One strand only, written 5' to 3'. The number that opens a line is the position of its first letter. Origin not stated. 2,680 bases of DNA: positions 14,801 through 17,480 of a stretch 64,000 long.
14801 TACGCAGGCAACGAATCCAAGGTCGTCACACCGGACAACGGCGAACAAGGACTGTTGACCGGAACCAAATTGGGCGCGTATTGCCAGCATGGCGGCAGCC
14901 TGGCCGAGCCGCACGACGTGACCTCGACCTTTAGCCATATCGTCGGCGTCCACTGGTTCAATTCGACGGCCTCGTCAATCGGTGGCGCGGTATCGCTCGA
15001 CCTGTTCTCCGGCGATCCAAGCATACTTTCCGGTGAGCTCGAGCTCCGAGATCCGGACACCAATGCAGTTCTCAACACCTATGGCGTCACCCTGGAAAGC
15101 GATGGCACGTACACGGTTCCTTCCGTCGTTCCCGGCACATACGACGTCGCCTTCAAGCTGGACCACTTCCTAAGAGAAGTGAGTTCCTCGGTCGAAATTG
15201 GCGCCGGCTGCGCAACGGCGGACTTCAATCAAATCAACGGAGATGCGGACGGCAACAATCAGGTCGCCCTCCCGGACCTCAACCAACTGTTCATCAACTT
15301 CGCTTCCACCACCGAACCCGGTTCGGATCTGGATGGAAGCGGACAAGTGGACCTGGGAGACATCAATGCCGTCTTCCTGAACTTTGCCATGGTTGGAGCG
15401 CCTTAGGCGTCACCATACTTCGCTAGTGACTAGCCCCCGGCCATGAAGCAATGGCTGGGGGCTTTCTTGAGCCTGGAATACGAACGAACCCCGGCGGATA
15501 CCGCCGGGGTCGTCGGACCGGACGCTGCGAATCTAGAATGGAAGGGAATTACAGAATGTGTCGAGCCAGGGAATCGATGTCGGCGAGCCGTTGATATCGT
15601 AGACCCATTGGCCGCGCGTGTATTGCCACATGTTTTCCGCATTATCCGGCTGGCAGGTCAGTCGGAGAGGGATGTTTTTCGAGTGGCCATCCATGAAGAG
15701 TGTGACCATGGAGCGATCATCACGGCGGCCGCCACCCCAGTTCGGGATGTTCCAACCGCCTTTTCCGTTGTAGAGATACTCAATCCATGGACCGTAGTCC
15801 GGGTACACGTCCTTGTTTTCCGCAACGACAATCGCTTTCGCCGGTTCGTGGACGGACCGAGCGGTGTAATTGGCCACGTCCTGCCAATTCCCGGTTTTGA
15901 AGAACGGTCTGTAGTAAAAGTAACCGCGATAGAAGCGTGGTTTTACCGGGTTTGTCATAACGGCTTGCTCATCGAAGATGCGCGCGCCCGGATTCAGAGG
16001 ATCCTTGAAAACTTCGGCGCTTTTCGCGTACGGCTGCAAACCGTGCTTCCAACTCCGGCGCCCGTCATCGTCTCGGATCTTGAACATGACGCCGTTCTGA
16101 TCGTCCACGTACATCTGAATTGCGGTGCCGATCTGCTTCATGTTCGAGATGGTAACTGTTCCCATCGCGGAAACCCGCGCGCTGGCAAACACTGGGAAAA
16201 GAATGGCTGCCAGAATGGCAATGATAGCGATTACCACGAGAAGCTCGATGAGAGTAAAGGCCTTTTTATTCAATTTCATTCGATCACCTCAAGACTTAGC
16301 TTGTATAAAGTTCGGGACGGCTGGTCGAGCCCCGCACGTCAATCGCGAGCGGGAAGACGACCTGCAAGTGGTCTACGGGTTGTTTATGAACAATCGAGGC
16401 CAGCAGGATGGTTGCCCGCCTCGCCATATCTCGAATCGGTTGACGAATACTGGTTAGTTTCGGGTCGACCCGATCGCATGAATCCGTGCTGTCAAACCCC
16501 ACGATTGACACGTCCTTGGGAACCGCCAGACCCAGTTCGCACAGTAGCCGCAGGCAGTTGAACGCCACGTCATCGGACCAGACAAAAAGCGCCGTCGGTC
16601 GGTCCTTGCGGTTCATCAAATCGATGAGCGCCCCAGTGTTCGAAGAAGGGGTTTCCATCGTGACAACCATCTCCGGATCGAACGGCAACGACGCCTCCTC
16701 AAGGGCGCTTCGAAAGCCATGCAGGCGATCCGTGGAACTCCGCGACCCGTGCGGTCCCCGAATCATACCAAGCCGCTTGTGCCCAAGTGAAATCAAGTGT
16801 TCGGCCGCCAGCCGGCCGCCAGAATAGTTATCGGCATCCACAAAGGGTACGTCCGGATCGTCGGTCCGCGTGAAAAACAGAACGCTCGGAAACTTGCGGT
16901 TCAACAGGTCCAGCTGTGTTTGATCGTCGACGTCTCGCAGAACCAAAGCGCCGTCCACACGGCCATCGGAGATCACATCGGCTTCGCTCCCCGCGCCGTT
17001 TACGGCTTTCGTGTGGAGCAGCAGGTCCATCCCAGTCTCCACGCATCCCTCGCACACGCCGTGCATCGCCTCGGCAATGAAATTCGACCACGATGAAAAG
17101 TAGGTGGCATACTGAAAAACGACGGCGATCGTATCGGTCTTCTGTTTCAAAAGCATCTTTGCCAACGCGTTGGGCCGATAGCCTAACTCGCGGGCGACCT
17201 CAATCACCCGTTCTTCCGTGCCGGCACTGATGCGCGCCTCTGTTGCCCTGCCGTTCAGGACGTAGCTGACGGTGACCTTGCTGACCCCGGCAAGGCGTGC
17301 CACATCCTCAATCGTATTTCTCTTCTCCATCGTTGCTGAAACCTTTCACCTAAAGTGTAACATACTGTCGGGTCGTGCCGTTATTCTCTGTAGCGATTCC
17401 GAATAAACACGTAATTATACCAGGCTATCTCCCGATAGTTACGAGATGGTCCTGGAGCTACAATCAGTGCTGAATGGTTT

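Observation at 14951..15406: Same ~130-150-aa C-terminal module (beta-sandwich + paired dockerin-like Ca-binding repeats) on three unrelated secreted proteins; no cohesin partner in the window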

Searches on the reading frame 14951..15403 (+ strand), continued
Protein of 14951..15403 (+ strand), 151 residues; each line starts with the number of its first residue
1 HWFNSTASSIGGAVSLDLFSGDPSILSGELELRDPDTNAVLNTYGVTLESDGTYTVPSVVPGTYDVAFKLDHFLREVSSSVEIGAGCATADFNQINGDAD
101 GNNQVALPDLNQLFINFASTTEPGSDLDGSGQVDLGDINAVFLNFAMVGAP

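Call 42: list_cluster_members(proteins=[P0057, P0058, P0061, P0069, P0085, P0086, P0099, P0104, P0117, P0131])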
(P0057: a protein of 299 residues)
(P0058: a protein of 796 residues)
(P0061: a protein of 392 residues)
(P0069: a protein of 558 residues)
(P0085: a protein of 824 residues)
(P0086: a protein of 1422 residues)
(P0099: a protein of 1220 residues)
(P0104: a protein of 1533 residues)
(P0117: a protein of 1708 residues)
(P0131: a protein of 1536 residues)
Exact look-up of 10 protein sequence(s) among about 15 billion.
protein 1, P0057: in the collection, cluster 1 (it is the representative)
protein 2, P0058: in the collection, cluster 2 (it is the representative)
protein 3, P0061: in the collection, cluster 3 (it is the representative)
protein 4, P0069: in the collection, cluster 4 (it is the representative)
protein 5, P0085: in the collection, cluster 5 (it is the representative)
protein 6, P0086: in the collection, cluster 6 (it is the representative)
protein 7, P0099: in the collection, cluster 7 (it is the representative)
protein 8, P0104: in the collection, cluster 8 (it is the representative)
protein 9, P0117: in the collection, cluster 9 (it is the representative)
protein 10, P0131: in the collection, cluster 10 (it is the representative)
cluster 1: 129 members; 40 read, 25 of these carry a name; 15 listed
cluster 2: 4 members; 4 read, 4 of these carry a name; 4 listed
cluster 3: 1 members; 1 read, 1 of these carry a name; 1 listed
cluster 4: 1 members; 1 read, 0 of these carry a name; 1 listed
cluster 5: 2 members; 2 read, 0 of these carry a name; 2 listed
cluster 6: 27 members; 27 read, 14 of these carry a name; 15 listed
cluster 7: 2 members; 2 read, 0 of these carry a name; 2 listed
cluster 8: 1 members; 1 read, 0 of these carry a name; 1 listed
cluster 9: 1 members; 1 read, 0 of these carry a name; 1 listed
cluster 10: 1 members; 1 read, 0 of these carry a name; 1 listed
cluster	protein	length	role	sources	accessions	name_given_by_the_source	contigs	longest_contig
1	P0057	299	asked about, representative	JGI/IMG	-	-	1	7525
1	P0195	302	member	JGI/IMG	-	hypothetical protein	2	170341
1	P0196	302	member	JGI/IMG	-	hypothetical protein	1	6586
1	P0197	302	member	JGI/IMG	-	hypothetical protein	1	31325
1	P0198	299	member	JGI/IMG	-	hypothetical protein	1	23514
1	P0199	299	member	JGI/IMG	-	hypothetical protein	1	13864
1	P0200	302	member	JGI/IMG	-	hypothetical protein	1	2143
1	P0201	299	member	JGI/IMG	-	hypothetical protein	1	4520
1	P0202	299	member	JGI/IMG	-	hypothetical protein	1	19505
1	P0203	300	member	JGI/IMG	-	hypothetical protein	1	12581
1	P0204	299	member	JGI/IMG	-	hypothetical protein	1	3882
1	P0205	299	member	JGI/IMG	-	hypothetical protein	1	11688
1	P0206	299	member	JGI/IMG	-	hypothetical protein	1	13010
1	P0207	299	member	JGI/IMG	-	hypothetical protein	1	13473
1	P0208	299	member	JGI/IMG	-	hypothetical protein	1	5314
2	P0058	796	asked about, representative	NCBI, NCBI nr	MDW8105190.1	MAG: carboxypeptidase regulatory-like domain-containing protein [Armatimonadota bacterium] | carboxypeptidase regulatory-like domain-containing protein [Armatimonadota bacterium]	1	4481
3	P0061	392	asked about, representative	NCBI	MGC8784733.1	MAG: carboxypeptidase regulatory-like domain-containing protein [Armatimonadota bacterium]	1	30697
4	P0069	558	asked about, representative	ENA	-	-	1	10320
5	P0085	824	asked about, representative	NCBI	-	-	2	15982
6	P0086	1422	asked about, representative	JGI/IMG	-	-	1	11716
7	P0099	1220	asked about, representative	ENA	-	-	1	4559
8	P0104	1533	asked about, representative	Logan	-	-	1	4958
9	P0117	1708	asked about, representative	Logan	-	-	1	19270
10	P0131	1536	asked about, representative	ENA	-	-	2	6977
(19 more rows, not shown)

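Call 43: find_related_loci(query=A4, collection=genome_contigs, flank=10000)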
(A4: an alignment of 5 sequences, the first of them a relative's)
Query A4 (160 aa) in genome_contigs; peptide patterns used: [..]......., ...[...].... (x = any residue, [..] = any of these).
476 stretches matched a pattern; 377 encode a relative of the query (tblastn E <= 1e-3); the best 80 are kept; 78 distinct loci.
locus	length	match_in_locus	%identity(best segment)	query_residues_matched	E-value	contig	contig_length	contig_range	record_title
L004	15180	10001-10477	87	1-159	4e-90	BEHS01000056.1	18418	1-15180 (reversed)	Bacterium HR16 DNA, contig: NODE_897_56, isolate: HRbin16, whole genome shotgun sequence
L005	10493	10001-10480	84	1-160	1e-86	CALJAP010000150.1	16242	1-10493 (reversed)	MAG: uncultured bacterium isolate S1_Bin_METABAT__209_1 genome assembly, contig: c_000000063296, whole genome shotgun se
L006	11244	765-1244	87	1-160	1e-85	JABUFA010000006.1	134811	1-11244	MAG: Chthonomonadia bacterium isolate Ch118 NODE_273_length_134811_cov_30.3703_ID_8687129, whole genome shotgun sequence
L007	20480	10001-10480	84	1-160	5e-85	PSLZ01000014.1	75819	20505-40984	MAG: Armatimonadota bacterium isolate ERB_33_1 NODE_110_length_75819_cov_7.982644, whole genome shotgun sequence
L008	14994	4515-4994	84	1-160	1e-82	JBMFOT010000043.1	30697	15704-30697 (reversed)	MAG: Armatimonadota bacterium isolate KM4338-44 NODE_43_length_30697_cov_4.074657, whole genome shotgun sequence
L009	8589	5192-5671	78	1-160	4e-81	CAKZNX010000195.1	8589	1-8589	MAG TPA_asm: uncultured bacterium isolate SRR5214706_bin.3_CONCOCT_v1.1_MAG genome assembly, contig: ERZ1744544.3569, wh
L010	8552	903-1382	76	1-160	4e-78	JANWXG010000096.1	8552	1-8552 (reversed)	MAG: bacterium isolate SKYG40 NODE_96_length_8552_cov_7.351976, whole genome shotgun sequence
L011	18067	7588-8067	86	1-160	4e-85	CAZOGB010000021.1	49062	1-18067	MAG TPA_asm: uncultured bacterium isolate binchicken_co30_132 genome assembly, contig: NODE_690_length_49062_cov_25.4625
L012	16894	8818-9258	76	14-160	2e-70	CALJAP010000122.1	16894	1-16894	MAG: uncultured bacterium isolate S1_Bin_METABAT__209_1 genome assembly, contig: c_000000953013, whole genome shotgun se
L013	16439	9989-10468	72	3-160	5e-70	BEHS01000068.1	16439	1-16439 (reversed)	Bacterium HR16 DNA, contig: NODE_1008_68, isolate: HRbin16, whole genome shotgun sequence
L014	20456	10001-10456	72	9-160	5e-70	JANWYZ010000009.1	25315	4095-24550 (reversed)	MAG: bacterium isolate SKYG83 NODE_9_length_25315_cov_3.217173, whole genome shotgun sequence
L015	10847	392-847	76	9-160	4e-69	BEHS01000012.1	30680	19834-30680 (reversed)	Bacterium HR16 DNA, contig: NODE_486_12, isolate: HRbin16, whole genome shotgun sequence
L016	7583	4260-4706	75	12-160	1e-68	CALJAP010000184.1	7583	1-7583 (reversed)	MAG: uncultured bacterium isolate S1_Bin_METABAT__209_1 genome assembly, contig: c_000001602227, whole genome shotgun se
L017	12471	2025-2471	76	12-160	3e-68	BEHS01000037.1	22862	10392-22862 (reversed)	Bacterium HR16 DNA, contig: NODE_687_37, isolate: HRbin16, whole genome shotgun sequence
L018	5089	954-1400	74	12-160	9e-68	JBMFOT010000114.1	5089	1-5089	MAG: Armatimonadota bacterium isolate KM4338-44 NODE_114_length_5089_cov_4.061652, whole genome shotgun sequence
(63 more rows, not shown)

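Call 66: search_protein_families(library=pfam, proteins=[P0117, P0054, P0055, P0068, P0086, P0104, P0131], max_evalue=0.01)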
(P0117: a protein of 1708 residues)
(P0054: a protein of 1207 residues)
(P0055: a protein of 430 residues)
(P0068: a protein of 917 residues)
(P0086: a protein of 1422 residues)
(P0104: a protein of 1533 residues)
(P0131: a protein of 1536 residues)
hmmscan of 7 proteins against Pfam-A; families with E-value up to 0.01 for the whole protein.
P0117 (1708 aa): 3 families
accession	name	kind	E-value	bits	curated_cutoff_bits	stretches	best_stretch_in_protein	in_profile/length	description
PF15649.12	Tox-REase-7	-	4.5e-13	49.7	25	1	1612-1692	3-84/84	Restriction endonuclease fold toxin 7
PF05593.20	RHS_repeat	-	1.6e-07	32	22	0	1071-1098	1-29/38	RHS Repeat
PF17780.6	OCRE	-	0.0024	18.3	24.7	0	1440-1475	5-42/52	OCRE domain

P0054 (1207 aa): 12 families
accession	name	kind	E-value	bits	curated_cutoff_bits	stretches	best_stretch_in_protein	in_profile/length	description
PF13620.12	CarboxypepD_reg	-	5.5e-40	136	32.3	5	728-788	17-76/82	Carboxypeptidase regulatory-like domain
PF00404.24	Dockerin_1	-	9.5e-32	109.4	22.9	5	966-1017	2-51/57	Dockerin type I domain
PF13715.12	CarbopepD_reg_2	-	4.4e-25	88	32.2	0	748-786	31-69/88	CarboxypepD_reg-like domain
PF09430.16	EMC7_beta-sandw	-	2.4e-20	73.4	26.6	0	90-123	28-62/122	ER membrane protein complex subunit 7, beta-sandwich domain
PF17210.9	SdrD_B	-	4.2e-17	62.8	29.7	1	727-789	26-85/112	SdrD B-like domain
PF08308.17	PEGA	-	9.1e-16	58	20.8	0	757-793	30-67/71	PEGA domain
PF11589.14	DUF3244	-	2.3e-13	50.4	25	0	692-772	8-88/96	Domain of unknown function (DUF3244)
PF14686.12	fn3_3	-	1.5e-11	44.3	24.4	0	747-786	31-72/75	Polysaccharide lyase family 4, domain II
PF22904.2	NOMO1-like_2nd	-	5.9e-05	23.5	27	0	248-284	39-75/90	BOS complex subunit NOMO1-like, second beta sandwich domain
PF07495.19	Y_Y_Y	-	0.00012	22.3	26.6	0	407-425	27-44/65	Y_Y_Y domain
PF17802.7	SpaA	-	0.0025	18.4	23.1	0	78-107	31-59/91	Prealbumin-like fold domain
PF10423.15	AMNp_N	-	0.0079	16.4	27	0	563-604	41-81/154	Bacterial AMP nucleoside phosphorylase N-terminus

P0055 (430 aa): 1 family
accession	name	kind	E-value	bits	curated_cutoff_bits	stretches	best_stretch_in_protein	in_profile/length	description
PF00404.24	Dockerin_1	-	5.1e-15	55.9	22.9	3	254-304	1-52/57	Dockerin type I domain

P0068 (917 aa): 2 families
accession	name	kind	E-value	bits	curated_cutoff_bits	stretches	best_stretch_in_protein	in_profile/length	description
PF00404.24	Dockerin_1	-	5.8e-70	231.8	22.9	8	824-876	3-56/57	Dockerin type I domain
PF13499.12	EF-hand_7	-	6.1e-05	23.7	30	0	100-154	12-60/67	EF-hand domain pair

P0086 (1422 aa): 3 families
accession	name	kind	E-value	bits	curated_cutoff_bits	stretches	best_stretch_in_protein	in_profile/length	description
PF00082.27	Peptidase_S8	-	1.2e-28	100.7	21.8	1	328-591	4-273/288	Subtilase family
PF16640.11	Big_3_5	-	5.8e-15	56.1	35.5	2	1083-1169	1-83/88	Bacterial Ig-like domain (group 3)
PF00404.24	Dockerin_1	-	0.00045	20.8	22.9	1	1363-1415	2-55/57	Dockerin type I domain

P0104 (1533 aa): 18 families
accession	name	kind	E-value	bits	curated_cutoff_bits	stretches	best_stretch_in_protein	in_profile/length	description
PF22073.2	Cep192_D4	-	2.7e-33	114.9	35.5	2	460-561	3-111/112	Cep192 domain 4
PF22544.2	HYDIN_VesB_CFA65-like_Ig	-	3.1e-32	111.2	25.5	4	898-971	14-88/100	HYDIN/CFA65/VesB-like, Ig-like domain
PF15780.11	ASH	-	1.8e-25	89.4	27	2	466-547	12-93/98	Abnormal spindle-like microcephaly-assoc'd, ASPM-SPD-2-Hydin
PF24507.1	Ig_CFAP65_4th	-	3.4e-20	72.7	27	3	909-952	2-45/76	CFAP65, fourth Ig-like domain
PF19190.6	BACON_2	-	8.9e-16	58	25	2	779-872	2-92/94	Viral BACON domain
PF22067.2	Cep192_D3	-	1.6e-13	51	27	0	472-545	12-85/99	Cep192 domain 3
PF12371.14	TMEM131_like_N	-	1.5e-11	44.8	28.8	1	462-542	2-82/84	Transmembrane protein 131-like N-terminal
PF01551.29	Peptidase_M23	-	1.7e-11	44.6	28.7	1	143-221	24-88/96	Peptidase family M23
PF22076.2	Cep192_D6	-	7.1e-10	39.4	35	1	778-852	3-75/101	Cep192 domain 6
PF07610.17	DUF1573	-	3.4e-07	30.6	26.1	0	895-983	9-94/98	Protein of unknown function (DUF1573)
PF24499.1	Ig_TMEM131L_4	-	3.5e-05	24.7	27.8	0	726-761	90-125/136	TMEM131L fourth Ig-like domain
PF00635.32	Motile_Sperm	-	0.00041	20.6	25.9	0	887-960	2-74/109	MSP (Major sperm protein) domain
PF08239.17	SH3_3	-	0.0006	20.4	27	1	276-329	5-51/54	Bacterial SH3 domain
PF22066.2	Cep192_D8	-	0.00088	19.9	33.5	0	468-559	13-98/101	Cep192 domain 8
PF00404.24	Dockerin_1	-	0.00096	19.7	22.9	1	1474-1526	2-55/57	Dockerin type I domain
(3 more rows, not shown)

P0131 (1536 aa): 20 families
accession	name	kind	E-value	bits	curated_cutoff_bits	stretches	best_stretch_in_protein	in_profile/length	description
PF22073.2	Cep192_D4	-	8.7e-37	126.2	35.5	2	470-565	10-111/112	Cep192 domain 4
PF22544.2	HYDIN_VesB_CFA65-like_Ig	-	4.1e-32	110.8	25.5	4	890-973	2-84/100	HYDIN/CFA65/VesB-like, Ig-like domain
PF15780.11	ASH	-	2.8e-25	88.8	27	2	468-552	11-94/98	Abnormal spindle-like microcephaly-assoc'd, ASPM-SPD-2-Hydin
PF19190.6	BACON_2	-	1.8e-18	66.7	25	2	891-969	2-77/94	Viral BACON domain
PF24507.1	Ig_CFAP65_4th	-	5.3e-18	65.6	27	2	912-957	1-46/76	CFAP65, fourth Ig-like domain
PF22067.2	Cep192_D3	-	1.9e-15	57.2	27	0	483-547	20-83/99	Cep192 domain 3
PF01551.29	Peptidase_M23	-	1.2e-12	48.2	28.7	1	134-214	29-90/96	Peptidase family M23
PF22076.2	Cep192_D6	-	1.3e-11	45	35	1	890-964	3-75/101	Cep192 domain 6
PF07610.17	DUF1573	-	3.8e-08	33.7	26.1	0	471-563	8-96/98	Protein of unknown function (DUF1573)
PF14874.12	PapD-like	-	4.3e-08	33.7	27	0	677-762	4-89/102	Flagellar-associated PapD-like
PF12371.14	TMEM131_like_N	-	2.8e-07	31.1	28.8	0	470-546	7-82/84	Transmembrane protein 131-like N-terminal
PF24798.1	Ig-CFAP74_4th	-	1e-05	26.1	28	0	470-550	5-83/95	CFAP74 forth Ig-like domain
PF21310.3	OCRL-like_ASH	-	3.6e-05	24.3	27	0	898-958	6-71/109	Inositol polyphosphate 5-phosphatase OCRL-like, ASH domain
PF00404.24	Dockerin_1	-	4.5e-05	24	22.9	1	1477-1529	2-55/57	Dockerin type I domain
PF00635.32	Motile_Sperm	-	8.5e-05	22.8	25.9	0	891-962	2-72/109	MSP (Major sperm protein) domain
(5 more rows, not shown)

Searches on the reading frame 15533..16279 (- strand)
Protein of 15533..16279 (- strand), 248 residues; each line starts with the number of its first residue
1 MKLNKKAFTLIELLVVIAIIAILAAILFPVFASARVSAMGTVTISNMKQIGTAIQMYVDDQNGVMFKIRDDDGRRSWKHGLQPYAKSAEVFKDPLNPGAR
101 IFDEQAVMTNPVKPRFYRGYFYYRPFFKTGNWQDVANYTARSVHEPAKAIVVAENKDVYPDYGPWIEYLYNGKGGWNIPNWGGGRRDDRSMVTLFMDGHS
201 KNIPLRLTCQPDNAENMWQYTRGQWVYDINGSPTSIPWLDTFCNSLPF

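Call 19: search_protein_families(library=pfam, proteins=[window:15533-16279:-], max_evalue=0.01)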
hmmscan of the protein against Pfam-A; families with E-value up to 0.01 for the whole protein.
window:15533-16279:- (248 aa): 1 family
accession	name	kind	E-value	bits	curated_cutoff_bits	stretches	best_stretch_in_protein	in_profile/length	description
PF07963.17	N_methyl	-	8.4e-09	35.1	21.2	1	4-28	3-27/27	Prokaryotic N-terminal methylation motif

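Call 76: search_protein_families(library=ncbifam, proteins=[window:15536-16279:-], max_evalue=0.01)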
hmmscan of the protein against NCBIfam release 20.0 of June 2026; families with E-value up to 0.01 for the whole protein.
window:15536-16279:- (248 aa): 10 families
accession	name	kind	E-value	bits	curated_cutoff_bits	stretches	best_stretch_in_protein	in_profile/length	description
TIGR02532.1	IV_pilin_GFxxxE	domain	7.7e-08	31.9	16.3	1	6-27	2-23/24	prepilin-type N-terminal cleavage/methylation domain-containing protein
TIGR01710.1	typeII_sec_gspG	equivalog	2.2e-07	30.9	88.85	1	7-60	2-55/134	type II secretion system major pseudopilin GspG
NF007862.0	PRK10574.1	equivalog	1.3e-06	28.6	138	1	4-36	3-35/145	prepilin peptidase-dependent pilin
NF041775.1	typeIV_PilA_Myxo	equivalog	2.6e-06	27.6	400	1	5-58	10-63/214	type IV pilin protein PilA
TIGR02596.1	TIGR02596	subfamily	3.4e-06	27.3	70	1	8-75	1-72/196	Verru_Chthon cassette protein D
NF040999.1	pilin_ComGC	equivalog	5.3e-06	26.5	75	1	5-60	1-56/84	competence type IV pilus major pilin ComGC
NF041013.1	T4P_ComGE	equivalog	6.5e-05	22.9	49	1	4-33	2-31/83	competence type IV pilus minor pilin ComGE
TIGR01708.2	typeII_sec_gspH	equivalog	0.00052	20.1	80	1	7-33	3-29/169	type II secretion system minor pseudopilin GspH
NF040982.1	ComGD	equivalog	0.001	19.5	70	1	5-37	1-33/139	competence type IV pilus minor pilin ComGD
TIGR01711.1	gspJ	equivalog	0.0018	18.1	64.85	1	7-54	2-50/192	type II secretion system minor pseudopilin GspJ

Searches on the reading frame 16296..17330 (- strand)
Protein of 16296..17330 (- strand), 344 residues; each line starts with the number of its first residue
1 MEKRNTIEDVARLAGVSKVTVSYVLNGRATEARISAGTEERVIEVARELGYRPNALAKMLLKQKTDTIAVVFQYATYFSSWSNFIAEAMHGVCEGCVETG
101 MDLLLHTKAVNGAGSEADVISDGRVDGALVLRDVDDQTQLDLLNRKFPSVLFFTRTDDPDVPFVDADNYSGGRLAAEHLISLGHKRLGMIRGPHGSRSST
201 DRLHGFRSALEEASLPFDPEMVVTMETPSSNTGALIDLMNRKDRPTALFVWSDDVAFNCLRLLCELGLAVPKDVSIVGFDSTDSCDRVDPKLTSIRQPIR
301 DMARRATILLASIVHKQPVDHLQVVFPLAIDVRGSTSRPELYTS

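Call 19: search_protein_families(library=pfam, proteins=[window:16296-17330:-], max_evalue=0.01)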
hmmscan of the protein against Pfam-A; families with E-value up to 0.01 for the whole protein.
window:16296-17330:- (344 aa): 6 families
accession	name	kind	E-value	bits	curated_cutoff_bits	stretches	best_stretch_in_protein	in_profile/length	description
PF13377.12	Peripla_BP_3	-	4.6e-35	121.6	26.5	1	176-336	1-167/167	Periplasmic binding protein-like domain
PF00356.27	LacI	-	1.2e-16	60.7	27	1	6-54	1-46/46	Bacterial regulatory proteins, lacI family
PF00532.27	Peripla_BP_1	-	7e-12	45.8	22.2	1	94-282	25-226/281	Periplasmic binding proteins and sugar binding domain of LacI family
PF13407.12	Peripla_BP_4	-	8.7e-09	35.7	35.1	1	154-283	88-220/258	Periplasmic binding protein domain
PF13560.12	HTH_31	-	0.00066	20.4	27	1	6-30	16-40/64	Helix-turn-helix domain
PF01381.28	HTH_3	-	0.00066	20.1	23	0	6-29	11-34/55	Helix-turn-helix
